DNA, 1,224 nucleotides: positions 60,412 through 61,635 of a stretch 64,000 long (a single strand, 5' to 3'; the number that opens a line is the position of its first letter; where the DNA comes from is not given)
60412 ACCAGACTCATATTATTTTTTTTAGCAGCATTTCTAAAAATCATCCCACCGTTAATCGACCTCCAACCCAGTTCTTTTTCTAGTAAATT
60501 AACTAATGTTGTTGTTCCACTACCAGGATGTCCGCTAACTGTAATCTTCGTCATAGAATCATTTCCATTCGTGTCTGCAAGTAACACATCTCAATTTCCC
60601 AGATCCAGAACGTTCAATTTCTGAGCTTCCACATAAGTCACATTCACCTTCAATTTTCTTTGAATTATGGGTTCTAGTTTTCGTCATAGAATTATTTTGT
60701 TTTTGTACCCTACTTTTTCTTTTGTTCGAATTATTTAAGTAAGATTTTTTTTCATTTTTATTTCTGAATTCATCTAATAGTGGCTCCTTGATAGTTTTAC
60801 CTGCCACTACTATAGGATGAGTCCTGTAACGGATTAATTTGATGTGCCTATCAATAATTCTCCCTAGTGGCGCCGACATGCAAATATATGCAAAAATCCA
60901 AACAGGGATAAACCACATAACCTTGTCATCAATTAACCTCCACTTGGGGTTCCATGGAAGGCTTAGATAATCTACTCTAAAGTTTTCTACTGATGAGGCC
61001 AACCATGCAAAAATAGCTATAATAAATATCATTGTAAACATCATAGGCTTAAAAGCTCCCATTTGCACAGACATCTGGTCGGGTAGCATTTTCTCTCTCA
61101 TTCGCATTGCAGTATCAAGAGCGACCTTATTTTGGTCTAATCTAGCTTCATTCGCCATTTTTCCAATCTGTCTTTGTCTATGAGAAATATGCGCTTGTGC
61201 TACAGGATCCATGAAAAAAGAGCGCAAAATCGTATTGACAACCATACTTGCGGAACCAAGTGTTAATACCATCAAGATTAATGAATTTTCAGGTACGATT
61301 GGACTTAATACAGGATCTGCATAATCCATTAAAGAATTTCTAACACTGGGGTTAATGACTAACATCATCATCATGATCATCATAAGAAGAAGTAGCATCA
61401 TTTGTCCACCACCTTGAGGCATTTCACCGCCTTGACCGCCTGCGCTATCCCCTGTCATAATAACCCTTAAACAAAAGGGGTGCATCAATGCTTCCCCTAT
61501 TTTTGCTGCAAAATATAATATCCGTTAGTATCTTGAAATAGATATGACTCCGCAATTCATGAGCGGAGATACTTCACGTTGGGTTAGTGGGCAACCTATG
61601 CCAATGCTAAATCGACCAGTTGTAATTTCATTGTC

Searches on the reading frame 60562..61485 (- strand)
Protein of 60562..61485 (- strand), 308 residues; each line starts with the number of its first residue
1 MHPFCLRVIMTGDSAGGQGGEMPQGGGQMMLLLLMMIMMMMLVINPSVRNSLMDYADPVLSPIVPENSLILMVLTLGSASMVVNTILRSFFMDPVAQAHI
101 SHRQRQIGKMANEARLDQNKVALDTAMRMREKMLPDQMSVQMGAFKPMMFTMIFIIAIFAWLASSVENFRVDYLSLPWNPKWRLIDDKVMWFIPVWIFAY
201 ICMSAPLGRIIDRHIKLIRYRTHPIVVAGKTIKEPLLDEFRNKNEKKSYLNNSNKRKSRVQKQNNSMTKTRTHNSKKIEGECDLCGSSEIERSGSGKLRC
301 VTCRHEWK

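Call 75: search_protein_families(library=pfam, proteins=[window:60562-61485:-], max_evalue=0.001)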
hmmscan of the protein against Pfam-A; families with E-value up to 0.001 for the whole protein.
window:60562-61485:- (308 aa): 1 family
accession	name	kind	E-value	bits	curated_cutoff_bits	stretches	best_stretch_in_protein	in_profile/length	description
PF01956.21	EMC3_TMCO1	-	1.1e-14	55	27.1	1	65-211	11-161/169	Integral membrane protein EMC3/TMCO1-like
